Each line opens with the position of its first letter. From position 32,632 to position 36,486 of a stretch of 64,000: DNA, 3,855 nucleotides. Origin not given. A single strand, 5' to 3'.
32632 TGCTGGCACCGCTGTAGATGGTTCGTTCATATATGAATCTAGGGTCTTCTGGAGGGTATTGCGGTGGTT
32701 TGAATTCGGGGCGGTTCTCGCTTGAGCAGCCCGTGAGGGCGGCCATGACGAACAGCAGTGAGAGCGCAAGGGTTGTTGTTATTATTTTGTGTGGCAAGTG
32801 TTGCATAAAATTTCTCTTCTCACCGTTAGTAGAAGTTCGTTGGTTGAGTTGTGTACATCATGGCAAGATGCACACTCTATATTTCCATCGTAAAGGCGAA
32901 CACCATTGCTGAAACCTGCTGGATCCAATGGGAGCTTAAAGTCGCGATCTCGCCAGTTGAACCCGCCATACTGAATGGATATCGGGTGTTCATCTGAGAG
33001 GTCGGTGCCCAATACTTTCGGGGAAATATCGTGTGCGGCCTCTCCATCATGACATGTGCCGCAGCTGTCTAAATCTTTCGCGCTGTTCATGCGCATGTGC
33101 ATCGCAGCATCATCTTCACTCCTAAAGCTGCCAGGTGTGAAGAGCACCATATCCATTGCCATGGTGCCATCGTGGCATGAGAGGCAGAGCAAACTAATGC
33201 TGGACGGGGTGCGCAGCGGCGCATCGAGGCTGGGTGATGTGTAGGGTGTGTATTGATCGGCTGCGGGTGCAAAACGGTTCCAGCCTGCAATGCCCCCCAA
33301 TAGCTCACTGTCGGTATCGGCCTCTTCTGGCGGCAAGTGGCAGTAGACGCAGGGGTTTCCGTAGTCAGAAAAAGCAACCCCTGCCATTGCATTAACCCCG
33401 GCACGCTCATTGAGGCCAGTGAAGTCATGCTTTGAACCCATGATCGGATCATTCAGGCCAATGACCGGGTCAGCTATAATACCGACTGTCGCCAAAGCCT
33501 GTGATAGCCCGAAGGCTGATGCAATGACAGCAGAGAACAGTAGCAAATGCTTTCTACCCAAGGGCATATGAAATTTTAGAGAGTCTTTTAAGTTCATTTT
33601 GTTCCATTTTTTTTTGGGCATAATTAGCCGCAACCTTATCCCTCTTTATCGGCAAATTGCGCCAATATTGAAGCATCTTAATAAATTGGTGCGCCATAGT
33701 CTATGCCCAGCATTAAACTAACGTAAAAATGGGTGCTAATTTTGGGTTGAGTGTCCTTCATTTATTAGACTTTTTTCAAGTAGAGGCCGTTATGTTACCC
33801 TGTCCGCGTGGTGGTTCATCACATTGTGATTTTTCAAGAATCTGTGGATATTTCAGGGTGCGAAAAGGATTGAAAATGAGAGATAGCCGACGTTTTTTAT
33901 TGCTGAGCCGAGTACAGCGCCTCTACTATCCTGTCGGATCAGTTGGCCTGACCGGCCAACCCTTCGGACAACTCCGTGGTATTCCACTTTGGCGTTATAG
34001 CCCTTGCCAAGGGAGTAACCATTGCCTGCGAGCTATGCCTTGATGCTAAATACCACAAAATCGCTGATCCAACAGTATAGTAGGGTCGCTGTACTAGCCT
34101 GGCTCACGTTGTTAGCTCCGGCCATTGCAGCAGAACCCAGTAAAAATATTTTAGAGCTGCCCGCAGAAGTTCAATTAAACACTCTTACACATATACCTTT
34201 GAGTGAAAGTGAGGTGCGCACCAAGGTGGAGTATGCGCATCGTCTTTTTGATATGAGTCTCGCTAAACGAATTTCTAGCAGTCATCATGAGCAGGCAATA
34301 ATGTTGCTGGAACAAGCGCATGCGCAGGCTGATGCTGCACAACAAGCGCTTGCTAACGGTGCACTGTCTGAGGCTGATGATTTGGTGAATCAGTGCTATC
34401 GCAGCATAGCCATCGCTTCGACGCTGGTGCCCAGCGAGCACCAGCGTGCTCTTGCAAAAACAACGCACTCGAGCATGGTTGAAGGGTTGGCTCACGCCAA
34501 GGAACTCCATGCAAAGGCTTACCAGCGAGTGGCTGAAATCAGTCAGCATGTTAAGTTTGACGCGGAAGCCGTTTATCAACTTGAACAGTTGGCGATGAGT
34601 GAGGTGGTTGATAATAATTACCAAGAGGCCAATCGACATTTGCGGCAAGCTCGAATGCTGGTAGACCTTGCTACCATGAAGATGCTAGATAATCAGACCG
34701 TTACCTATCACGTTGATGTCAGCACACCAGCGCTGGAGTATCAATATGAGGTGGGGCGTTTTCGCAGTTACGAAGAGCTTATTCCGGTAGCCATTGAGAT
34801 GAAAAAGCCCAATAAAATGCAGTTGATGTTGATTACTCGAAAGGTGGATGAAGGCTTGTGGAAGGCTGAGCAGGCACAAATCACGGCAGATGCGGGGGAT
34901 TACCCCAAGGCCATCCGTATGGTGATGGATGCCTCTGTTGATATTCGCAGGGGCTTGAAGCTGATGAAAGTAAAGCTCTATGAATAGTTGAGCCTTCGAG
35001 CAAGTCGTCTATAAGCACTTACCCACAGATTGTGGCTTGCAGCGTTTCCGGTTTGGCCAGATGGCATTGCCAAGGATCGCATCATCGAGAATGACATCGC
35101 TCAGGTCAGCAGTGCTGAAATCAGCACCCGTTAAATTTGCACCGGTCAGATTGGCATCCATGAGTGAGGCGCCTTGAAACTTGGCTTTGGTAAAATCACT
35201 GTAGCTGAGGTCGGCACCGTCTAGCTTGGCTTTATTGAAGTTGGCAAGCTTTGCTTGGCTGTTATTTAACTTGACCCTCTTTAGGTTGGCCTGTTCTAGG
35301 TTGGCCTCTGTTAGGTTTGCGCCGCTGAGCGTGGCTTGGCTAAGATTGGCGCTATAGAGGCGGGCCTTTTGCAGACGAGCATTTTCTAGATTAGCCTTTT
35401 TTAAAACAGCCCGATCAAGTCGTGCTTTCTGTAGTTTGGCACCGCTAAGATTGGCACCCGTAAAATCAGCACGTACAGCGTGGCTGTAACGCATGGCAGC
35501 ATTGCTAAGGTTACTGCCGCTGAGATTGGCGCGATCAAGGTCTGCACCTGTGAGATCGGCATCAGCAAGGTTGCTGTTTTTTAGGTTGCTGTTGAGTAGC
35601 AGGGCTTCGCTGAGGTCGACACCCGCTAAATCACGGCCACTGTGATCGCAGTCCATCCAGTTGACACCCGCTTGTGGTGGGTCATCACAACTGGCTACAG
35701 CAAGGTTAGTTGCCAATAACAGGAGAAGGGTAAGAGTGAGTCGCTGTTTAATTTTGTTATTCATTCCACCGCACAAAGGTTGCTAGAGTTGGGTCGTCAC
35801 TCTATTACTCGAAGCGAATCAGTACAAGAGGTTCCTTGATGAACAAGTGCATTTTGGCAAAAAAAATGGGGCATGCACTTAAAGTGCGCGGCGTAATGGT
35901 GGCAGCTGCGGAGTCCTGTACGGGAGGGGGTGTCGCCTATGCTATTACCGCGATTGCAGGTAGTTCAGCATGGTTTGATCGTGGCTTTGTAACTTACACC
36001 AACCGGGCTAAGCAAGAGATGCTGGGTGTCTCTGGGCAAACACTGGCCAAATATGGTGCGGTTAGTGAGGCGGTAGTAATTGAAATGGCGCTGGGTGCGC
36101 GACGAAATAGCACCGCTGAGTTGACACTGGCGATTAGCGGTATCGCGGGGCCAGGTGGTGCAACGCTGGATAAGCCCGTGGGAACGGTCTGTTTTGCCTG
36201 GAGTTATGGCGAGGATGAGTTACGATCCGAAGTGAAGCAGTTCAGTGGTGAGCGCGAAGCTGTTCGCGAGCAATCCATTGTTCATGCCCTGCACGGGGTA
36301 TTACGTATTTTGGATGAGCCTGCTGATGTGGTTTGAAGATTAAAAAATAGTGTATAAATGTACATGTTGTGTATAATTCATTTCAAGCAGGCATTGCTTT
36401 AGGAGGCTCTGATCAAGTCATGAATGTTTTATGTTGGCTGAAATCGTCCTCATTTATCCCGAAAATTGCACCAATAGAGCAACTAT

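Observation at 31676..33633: Operon coupling a pentaheme cytochrome to an NHL-repeat beta-propeller lipoprotein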

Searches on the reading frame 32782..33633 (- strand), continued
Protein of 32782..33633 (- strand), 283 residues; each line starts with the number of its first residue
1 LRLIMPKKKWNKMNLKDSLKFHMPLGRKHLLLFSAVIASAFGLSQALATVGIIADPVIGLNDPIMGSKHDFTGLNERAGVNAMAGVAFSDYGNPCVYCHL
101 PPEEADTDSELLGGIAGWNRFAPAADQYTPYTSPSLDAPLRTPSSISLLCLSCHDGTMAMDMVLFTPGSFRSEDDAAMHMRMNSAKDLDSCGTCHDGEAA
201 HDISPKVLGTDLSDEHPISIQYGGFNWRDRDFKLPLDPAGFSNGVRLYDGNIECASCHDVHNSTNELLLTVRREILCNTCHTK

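Call 60: search_solved_structures(query=L076:2053-2733:+, max_evalue=0.01, show_alignments=1)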
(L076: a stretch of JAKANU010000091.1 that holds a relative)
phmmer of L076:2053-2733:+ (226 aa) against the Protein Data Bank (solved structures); distinct sequences matched with E-value up to 0.01: 2.
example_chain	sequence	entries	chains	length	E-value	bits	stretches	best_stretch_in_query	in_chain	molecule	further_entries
7tfs_A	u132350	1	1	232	1.2e-22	83.8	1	12-226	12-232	Cytochrome c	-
9yuq_N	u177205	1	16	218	5.4e-19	71.8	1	9-226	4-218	Putative multiheme cytochrome c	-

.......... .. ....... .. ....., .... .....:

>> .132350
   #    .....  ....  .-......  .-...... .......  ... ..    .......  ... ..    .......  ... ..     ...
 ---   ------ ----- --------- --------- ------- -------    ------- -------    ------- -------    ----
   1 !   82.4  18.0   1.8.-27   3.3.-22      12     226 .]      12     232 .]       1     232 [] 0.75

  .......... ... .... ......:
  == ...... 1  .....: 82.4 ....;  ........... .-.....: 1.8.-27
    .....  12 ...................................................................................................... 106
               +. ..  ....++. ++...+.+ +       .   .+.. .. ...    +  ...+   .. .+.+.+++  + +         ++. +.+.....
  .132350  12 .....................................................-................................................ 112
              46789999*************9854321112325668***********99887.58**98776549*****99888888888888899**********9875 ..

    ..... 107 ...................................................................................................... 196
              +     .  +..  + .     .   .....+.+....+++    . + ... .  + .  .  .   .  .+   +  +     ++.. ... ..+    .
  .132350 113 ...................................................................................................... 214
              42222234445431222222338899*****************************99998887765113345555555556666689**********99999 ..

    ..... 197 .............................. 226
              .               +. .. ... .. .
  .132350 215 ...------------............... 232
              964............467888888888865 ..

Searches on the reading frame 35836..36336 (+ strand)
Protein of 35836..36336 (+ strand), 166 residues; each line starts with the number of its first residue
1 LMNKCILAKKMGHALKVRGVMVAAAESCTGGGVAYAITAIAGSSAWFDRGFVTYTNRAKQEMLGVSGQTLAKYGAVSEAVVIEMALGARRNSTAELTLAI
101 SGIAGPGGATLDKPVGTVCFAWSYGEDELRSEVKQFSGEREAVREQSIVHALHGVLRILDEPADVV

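Call 4: search_protein_families(library=pfam, proteins=[window:35836-36336:+], max_evalue=0.01)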
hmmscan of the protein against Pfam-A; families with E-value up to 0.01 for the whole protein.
window:35836-36336:+ (166 aa): 1 family
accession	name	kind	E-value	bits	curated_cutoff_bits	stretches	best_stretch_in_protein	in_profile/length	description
PF02464.23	CinA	-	8.8e-53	178.5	23.5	1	7-158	4-154/155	Competence-damaged protein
